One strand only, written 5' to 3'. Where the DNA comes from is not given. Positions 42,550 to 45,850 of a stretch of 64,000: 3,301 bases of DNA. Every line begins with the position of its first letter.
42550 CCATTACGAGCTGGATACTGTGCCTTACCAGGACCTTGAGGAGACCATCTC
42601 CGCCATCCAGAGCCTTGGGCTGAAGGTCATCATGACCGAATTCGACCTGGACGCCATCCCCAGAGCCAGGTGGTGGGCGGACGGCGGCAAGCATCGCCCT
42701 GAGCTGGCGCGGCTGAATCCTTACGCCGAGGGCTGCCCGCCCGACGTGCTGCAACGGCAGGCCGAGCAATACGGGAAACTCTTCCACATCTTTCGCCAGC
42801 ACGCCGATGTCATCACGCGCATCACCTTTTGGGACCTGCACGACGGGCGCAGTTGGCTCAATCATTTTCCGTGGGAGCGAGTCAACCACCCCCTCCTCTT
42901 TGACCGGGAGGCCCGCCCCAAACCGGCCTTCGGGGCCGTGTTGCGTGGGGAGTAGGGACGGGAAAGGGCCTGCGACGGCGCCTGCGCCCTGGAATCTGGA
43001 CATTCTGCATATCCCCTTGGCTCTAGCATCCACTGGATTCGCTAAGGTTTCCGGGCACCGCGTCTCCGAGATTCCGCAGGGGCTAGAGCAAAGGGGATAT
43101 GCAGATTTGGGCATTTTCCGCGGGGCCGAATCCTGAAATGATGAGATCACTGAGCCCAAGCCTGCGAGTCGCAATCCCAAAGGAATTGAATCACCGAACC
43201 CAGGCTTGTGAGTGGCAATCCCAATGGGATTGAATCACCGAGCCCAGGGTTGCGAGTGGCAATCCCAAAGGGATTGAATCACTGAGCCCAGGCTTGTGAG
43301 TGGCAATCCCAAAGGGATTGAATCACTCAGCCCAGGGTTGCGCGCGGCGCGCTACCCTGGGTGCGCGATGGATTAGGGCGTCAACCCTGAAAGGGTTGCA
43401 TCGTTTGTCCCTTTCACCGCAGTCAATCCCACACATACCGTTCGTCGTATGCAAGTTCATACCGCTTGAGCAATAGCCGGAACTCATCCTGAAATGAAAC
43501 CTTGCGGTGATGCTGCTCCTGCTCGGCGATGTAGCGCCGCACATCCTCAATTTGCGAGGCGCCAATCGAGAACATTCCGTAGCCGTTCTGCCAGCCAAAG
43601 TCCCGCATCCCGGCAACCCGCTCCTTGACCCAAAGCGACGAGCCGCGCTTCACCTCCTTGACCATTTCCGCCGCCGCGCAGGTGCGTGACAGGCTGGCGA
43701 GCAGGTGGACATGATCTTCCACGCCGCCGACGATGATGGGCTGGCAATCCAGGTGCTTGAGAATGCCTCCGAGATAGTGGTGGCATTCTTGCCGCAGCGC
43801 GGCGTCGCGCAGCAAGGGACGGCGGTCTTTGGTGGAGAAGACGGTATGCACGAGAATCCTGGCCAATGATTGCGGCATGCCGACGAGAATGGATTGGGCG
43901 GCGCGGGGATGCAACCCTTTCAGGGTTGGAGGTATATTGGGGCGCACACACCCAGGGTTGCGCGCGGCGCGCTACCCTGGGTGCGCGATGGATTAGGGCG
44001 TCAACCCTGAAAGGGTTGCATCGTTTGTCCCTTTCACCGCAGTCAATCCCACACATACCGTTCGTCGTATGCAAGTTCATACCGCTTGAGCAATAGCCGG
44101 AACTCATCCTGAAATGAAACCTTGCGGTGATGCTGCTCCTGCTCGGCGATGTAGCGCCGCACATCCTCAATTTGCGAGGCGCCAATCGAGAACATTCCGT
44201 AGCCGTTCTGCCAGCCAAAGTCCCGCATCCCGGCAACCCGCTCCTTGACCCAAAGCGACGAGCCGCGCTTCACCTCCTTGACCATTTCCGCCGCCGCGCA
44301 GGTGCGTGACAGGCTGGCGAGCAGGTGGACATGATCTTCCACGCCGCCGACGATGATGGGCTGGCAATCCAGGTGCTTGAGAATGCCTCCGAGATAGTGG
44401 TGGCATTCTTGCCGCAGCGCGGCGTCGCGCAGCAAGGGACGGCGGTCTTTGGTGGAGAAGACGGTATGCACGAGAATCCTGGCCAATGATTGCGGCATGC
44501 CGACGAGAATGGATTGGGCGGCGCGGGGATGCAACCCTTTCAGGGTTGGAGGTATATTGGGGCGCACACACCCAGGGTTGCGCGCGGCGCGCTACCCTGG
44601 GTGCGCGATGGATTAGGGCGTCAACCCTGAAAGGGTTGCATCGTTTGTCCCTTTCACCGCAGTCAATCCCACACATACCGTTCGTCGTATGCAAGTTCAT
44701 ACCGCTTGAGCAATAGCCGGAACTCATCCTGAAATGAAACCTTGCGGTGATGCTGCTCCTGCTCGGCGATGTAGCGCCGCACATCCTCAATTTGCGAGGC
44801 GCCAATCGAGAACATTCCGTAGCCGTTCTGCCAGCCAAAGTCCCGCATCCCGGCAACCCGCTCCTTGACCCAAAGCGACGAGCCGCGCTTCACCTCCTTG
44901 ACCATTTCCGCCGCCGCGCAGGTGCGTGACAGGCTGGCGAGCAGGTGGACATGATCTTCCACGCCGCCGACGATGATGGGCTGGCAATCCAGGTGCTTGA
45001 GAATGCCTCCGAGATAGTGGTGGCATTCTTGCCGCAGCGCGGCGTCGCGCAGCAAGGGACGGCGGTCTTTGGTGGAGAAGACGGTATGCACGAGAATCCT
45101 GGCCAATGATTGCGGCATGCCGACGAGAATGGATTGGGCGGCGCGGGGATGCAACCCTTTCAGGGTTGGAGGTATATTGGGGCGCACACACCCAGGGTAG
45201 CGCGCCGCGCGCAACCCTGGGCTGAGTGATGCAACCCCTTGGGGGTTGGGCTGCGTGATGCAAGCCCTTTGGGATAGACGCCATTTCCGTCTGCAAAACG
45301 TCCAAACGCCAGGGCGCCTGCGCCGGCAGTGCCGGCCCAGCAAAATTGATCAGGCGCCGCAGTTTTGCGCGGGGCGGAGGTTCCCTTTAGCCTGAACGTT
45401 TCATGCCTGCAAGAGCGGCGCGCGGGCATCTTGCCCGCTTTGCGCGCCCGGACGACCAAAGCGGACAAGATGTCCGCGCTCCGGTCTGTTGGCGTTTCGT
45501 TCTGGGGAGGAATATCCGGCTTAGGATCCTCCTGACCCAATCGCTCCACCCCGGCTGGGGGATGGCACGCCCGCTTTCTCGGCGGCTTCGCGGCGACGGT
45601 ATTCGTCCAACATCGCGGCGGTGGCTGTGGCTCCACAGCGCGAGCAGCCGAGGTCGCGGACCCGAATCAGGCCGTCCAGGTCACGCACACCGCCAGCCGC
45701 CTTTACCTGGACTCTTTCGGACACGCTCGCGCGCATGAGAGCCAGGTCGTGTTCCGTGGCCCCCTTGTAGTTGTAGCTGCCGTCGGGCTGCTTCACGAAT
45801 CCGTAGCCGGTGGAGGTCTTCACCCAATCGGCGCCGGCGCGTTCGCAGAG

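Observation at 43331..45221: Three perfectly identical head-to-tail copies of a 620-bp REP-associated/IS200-type Y1 transposase unit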

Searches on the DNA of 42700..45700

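Call 76: search_rna_families(source=window, start=42700, end=45700, threshold=evalue, max_evalue=1)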
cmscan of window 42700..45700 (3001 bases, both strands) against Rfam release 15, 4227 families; matches with E-value up to 1: 6.
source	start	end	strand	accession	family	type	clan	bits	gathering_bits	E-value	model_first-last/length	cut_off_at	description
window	45417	45482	-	RF00997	mir-942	Gene; miRNA;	-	32.3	100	0.00096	1-86/86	no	mir-942 microRNA precursor family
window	45484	45560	-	RF03044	Proteo-phage-1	Gene; sRNA;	-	22.3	42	0.55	1-82/82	no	Proteo-phage-1 RNA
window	43211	43283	+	RF03320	mir-1743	Gene; miRNA;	-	21.3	100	0.81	1-79/79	no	mir-1743 microRNA precursor family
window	43951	44040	-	RF01670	P17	Gene; sRNA;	-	16.6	45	0.37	1-282/282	no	Pseudomonas sRNA P17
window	44571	44660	-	RF01670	P17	Gene; sRNA;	-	16.6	45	0.37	1-282/282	no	Pseudomonas sRNA P17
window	42909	42937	+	RF01716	PhotoRC-I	Cis-reg;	-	16.4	45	0.6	1-44/44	no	PhotoRC-I RNA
